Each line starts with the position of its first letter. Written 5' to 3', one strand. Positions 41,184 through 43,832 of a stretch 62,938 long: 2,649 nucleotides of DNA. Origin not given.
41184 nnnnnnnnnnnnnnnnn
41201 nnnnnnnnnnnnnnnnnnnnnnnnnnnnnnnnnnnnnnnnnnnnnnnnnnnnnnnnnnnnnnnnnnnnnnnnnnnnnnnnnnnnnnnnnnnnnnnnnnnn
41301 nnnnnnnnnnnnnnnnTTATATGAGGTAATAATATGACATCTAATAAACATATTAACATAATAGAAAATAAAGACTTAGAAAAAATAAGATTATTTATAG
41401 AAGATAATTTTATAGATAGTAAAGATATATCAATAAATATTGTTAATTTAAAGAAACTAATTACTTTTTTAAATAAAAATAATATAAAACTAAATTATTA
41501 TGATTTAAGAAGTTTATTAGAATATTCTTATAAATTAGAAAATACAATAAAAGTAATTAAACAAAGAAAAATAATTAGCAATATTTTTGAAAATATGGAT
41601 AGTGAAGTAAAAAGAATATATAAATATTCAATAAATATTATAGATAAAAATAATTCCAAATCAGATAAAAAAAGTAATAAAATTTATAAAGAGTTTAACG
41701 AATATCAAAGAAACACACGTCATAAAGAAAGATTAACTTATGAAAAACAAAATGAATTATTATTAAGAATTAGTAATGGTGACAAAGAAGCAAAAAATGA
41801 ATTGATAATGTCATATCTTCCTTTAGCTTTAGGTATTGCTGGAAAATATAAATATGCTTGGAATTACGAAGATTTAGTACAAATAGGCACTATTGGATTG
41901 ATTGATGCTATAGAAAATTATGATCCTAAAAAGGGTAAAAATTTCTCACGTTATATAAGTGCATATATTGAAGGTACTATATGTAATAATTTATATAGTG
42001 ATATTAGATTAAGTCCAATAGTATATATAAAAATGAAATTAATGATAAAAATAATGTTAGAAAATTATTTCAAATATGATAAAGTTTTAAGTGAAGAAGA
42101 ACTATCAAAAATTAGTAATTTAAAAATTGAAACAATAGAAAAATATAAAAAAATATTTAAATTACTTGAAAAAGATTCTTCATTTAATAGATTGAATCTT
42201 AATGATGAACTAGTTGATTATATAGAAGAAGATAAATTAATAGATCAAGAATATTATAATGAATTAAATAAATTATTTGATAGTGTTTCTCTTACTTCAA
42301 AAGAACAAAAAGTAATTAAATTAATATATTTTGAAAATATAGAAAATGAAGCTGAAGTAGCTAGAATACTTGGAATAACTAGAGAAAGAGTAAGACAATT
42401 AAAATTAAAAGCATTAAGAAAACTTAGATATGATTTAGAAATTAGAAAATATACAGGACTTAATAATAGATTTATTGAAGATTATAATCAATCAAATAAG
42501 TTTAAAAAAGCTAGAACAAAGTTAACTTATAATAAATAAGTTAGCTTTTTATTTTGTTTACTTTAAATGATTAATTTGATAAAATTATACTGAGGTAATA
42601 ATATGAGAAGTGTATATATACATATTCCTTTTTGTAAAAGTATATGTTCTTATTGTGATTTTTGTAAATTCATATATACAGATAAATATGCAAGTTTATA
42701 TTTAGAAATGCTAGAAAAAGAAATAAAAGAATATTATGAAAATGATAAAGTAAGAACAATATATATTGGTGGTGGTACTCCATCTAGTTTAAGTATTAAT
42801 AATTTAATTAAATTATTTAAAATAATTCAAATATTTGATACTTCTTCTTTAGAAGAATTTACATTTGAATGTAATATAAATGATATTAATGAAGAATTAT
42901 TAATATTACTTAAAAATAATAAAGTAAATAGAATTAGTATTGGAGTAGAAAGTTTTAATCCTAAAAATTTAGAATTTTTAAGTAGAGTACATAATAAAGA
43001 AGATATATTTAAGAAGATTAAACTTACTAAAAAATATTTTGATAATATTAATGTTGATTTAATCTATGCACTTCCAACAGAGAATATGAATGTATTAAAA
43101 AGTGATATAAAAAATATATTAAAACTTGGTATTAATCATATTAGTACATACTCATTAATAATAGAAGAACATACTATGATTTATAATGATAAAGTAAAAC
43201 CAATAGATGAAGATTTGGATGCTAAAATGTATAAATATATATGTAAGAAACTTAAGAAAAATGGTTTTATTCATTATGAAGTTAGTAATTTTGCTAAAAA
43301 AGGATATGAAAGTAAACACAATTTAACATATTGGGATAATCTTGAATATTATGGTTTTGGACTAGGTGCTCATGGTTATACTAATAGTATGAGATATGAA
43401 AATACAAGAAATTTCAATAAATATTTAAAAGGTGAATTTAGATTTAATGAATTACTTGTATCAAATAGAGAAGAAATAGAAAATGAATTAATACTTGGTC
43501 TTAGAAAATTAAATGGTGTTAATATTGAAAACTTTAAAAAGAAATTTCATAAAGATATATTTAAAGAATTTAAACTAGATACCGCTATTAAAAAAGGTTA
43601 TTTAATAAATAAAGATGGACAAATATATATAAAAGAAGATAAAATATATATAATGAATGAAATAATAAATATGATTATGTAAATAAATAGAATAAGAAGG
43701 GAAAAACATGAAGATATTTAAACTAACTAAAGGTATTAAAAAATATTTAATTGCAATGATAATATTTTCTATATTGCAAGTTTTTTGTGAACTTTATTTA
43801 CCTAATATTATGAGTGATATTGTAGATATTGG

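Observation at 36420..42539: Tandem array of five sigma-70 paralogues, four with a shared novel N-terminal domain and no anti-sigma partner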

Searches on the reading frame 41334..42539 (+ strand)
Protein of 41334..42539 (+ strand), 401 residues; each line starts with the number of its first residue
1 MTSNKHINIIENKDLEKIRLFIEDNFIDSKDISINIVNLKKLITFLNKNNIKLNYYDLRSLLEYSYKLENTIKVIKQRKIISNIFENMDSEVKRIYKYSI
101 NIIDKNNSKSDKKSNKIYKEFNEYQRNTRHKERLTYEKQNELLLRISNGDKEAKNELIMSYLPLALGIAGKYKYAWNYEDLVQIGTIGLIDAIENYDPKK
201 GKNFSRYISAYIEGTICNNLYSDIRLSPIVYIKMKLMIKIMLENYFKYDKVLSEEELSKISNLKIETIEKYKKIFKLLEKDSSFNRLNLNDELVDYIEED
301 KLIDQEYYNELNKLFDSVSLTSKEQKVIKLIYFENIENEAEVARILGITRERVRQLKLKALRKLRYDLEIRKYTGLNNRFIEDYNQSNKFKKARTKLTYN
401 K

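Call 4: search_protein_families(library=pfam, proteins=[window:41334-42539:+], max_evalue=0.01)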
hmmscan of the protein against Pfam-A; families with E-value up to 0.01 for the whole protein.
window:41334-42539:+ (401 aa): 3 families
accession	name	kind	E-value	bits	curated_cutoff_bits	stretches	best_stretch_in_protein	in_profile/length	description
PF04542.20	Sigma70_r2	-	1e-11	44.9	24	1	157-219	1-64/71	Sigma-70 region 2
PF04545.22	Sigma70_r4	-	1e-11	44.6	24.1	1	319-365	4-49/50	Sigma-70, region 4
PF08281.18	Sigma70_r4_2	-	0.0064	16.6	25.7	1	319-364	10-54/54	Sigma-70, region 4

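Call 6: search_protein_families(library=ncbifam, proteins=[window:41334-42539:+], max_evalue=0.001)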
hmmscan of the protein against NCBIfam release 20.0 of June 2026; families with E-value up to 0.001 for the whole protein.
window:41334-42539:+ (401 aa): 48 families (the best 25 are shown)
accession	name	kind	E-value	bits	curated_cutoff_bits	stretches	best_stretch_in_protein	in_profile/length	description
TIGR02394.1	rpoS_proteo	equivalog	3.5e-24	85.8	378.7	1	112-373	6-279/285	RNA polymerase sigma factor RpoS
TIGR02479.1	FliA_WhiG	subfamily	1.1e-23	84.1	189.6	1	168-368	16-223/224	FliA/WhiG family RNA polymerase sigma factor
NF041931.2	MzaA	equivalog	3.6e-23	82.3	800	1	107-372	430-709/726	MZA anti-phage system associated sigma-70 family RNA polymerase sigma factor MzaA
TIGR02937.1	sigma70-ECF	superfamily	1.5e-22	79.9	42.9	1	152-365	1-162/165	sigma-70 family RNA polymerase sigma factor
TIGR02997.1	Sig70-cyanoRpoD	subfamily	8e-22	77.9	384.5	1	133-365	56-298/298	RNA polymerase sigma factor, RpoD/SigA family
TIGR02393.1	RpoD_Cterm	equivalog_domain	4.5e-21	75.5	354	1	153-368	1-228/238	RNA polymerase sigma factor RpoD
TIGR02980.1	SigBFG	subfamily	1.7e-20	73.7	234.35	1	150-367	1-225/227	SigB/SigF/SigG family RNA polymerase sigma factor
NF006666.0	PRK09210.1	equivalog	4.1e-20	72.4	572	1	65-367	45-359/370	RNA polymerase sigma factor RpoD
NF004207.0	PRK05657.1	equivalog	1.5e-19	70.6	394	1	86-370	23-319/329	RNA polymerase sigma factor RpoS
NF004935.0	PRK06288.1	equivalog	5.9e-19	68.7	343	1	134-369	14-263/270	RNA polymerase sigma factor WhiG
NF004052.0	PRK05572.1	subfamily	1.4e-18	67.3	311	1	125-368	5-250/252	SigF/SigG family RNA polymerase sporulation sigma factor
NF005785.0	PRK07598.1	equivalog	4.6e-18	65.2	554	1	137-366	160-400/415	RNA polymerase sigma factor SigC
NF006071.0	PRK08215.1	equivalog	4.9e-18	65.6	372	1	130-366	15-255/258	RNA polymerase sporulation sigma factor SigG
NF005413.0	PRK06986.1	subfamily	5.4e-18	65.7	201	1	150-369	11-237/241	RNA polymerase sigma factor FliA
NF005643.0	PRK07406.1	equivalog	6.4e-18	65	500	1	114-366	124-385/397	RNA polymerase sigma factor RpoD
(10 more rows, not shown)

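Call 51: search_protein_families(library=phrogs, proteins=[window:41334-42539:+], max_evalue=0.001)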
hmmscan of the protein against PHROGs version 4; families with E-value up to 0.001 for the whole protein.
window:41334-42539:+ (401 aa): 2 families
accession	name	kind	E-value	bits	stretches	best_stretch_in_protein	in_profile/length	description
phrog_351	-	transcription regulation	2.9e-35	123.1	1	79-374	452-732/928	RNA polymerase sigma factor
phrog_1740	-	transcription regulation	1.1e-05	25.2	1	268-371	119-219/567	RNA polymerase sigma factor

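Call 52: search_protein_families(library=padloc, proteins=[window:41334-42539:+], max_evalue=0.001)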
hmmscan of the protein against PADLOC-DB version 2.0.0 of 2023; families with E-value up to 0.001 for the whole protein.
window:41334-42539:+ (401 aa): 1 family
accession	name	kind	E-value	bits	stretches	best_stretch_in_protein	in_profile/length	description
PDLC02203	MzaA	-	1.3e-15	54.7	2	114-221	391-499/683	-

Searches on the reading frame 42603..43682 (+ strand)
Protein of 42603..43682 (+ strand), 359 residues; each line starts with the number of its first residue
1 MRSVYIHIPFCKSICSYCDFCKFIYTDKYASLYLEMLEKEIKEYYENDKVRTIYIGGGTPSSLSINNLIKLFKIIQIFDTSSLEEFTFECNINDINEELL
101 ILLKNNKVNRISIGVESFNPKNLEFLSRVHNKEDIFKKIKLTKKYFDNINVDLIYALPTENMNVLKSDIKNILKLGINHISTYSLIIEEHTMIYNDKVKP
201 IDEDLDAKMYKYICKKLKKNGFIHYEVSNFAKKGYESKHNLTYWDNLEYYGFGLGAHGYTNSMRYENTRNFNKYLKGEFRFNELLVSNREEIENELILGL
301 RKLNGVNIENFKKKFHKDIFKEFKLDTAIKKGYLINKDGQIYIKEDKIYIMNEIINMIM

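Call 6: search_protein_families(library=ncbifam, proteins=[window:42603-43682:+], max_evalue=0.001)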
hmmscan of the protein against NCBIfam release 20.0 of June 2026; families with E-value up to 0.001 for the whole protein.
window:42603-43682:+ (359 aa): 21 families
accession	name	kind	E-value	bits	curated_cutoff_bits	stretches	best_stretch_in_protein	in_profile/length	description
TIGR00539.1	hemN_rel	equivalog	2.2e-88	296.8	205.4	1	3-349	2-360/361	radical SAM family heme chaperone HemW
NF004567.0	PRK05904.1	equivalog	9.3e-60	202.7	355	1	3-355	8-349/353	coproporphyrinogen III oxidase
NF005133.0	PRK06582.1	equivalog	1.5e-50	172.3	597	1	3-358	13-388/390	coproporphyrinogen III oxidase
NF006067.1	PRK08208.1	equivalog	1.1e-48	166.3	380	1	3-344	37-400/427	STM4012 family radical SAM protein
TIGR04107.1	rSAM_HutW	equivalog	1.6e-48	165.6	400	1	2-277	40-328/419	heme anaerobic degradation radical SAM methyltransferase ChuW/HutW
TIGR03994.1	rSAM_HemZ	equivalog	1.6e-44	152.7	321.4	1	3-225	86-318/401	coproporphyrinogen dehydrogenase HemZ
NF006385.0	PRK08629.1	equivalog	2.4e-41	142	355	1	4-328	55-381/439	coproporphyrinogen III oxidase family protein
NF006064.0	PRK08207.2-2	equivalog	7.8e-37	127.4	504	1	3-243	146-395/465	coproporphyrinogen III oxidase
NF006060.0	PRK08207.1-3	equivalog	1.8e-30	106.1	653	1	3-199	151-358/477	coproporphyrinogen III oxidase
TIGR00538.1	hemN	equivalog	2.7e-30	105.6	324.95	1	3-351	51-424/454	oxygen-independent coproporphyrinogen III oxidase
NF006061.0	PRK08207.1-4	equivalog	1.3e-26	93.5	702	1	3-224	175-409/501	coproporphyrinogen III oxidase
TIGR04419.1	no_iron_rSAM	equivalog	1.4e-26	93.9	300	1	3-316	9-318/378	HemN-related non-iron pseudo-SAM protein PsgB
NF006065.0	PRK08207.2-4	equivalog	1.4e-23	83.7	922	1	4-249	171-425/484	coproporphyrinogen III oxidase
NF006062.0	PRK08207.1-5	equivalog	2.1e-23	82.9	1007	1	3-202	150-360/476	coproporphyrinogen III oxidase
NF006059.0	PRK08207.1-1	equivalog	5.6e-21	74.8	1012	1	3-196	173-377/496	coproporphyrinogen III oxidase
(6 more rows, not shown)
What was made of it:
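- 42603..43682 (+): hemW (radical-SAM heme chaperone): the conserved downstream anchor of the slot that holds the array. NCBIfam TIGR00539, 297 bits against a 205 cut-off (call 6).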

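Call 46: find_related_loci(query=window:42603-43682:+, collection=genome_contigs, flank=10000)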
Query window:42603-43682:+ (359 aa) in genome_contigs; peptide patterns used: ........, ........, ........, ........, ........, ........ (x = any residue, [..] = any of these).
203 stretches matched a pattern; 122 encode a relative of the query (tblastn E <= 1e-3); the best 80 are kept; 80 distinct loci.
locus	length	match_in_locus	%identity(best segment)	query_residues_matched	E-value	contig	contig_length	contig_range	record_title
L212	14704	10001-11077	96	1-359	0e+0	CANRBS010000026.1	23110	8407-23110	MAG: uncultured Bacilli bacterium isolate Lapin-028__bin55 genome assembly, contig: Lapin-028__NODE_2415_length_23110_co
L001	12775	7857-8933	91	1-359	0e+0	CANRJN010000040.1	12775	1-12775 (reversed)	MAG: uncultured Bacilli bacterium isolate Lapin-021__bin67 genome assembly, contig: Lapin-021__NODE_5573_length_12775_co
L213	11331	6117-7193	80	1-359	0e+0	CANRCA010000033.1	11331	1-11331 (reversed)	MAG: uncultured Bacilli bacterium isolate Lapin-027__bin88 genome assembly, contig: Lapin-027__NODE_5737_length_11331_co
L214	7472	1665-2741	72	1-359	9e-170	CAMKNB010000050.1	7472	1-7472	MAG: uncultured Tenericutes bacterium isolate SRR12081293_bin.88_metaWRAP_v1.3_MAG genome assembly, contig: ERZ12289773.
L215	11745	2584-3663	71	1-359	5e-165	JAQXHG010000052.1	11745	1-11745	MAG: bacterium isolate SUG1194 k141_5638119, whole genome shotgun sequence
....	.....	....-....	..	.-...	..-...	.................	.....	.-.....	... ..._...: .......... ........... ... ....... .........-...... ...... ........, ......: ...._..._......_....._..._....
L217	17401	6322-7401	70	1-359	4e-163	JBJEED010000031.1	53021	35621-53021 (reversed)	MAG: Bacilli bacterium isolate LOHA09_bin.008 NODE_264_length_53021_cov_11.802194, whole genome shotgun sequence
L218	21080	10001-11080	69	1-359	7e-163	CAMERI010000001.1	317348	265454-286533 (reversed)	MAG: uncultured bacterium isolate SRR11489791_bin.18_metaWRAP_v1.3_MAG genome assembly, contig: ERZ11466804.2, whole gen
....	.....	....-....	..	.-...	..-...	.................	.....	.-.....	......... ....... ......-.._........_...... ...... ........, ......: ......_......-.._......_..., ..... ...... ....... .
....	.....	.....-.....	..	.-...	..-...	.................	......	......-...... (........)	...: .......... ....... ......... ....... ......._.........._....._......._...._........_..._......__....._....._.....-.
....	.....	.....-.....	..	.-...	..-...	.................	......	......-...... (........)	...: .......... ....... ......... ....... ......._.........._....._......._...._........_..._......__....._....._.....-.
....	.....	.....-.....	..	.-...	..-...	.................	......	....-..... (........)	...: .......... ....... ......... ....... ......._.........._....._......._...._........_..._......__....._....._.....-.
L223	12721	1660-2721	68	1-353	2e-159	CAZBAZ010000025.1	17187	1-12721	MAG TPA_asm: uncultured Clostridium sp. isolate binchicken_co354_412 genome assembly, contig: NODE_3535_length_17187_cov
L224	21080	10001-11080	69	1-359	1e-158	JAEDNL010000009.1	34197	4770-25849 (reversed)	MAG: Bacilli bacterium isolate MAG291 NODE_1087_length_34197_cov_16.710943, whole genome shotgun sequence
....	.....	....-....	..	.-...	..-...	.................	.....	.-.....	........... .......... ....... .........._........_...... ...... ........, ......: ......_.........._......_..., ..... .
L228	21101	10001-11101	67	1-359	5e-155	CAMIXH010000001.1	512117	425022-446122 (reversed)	MAG: uncultured Tenericutes bacterium isolate SRR12081296_bin.39_metaWRAP_v1.3_MAG genome assembly, contig: ERZ12289772.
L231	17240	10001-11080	66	1-359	8e-149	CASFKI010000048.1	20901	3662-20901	uncultured bacterium isolate Batch3_idba_bin.1484 genome assembly, contig: Batch3_idba_bin.1484.fa_k87_14506915, whole g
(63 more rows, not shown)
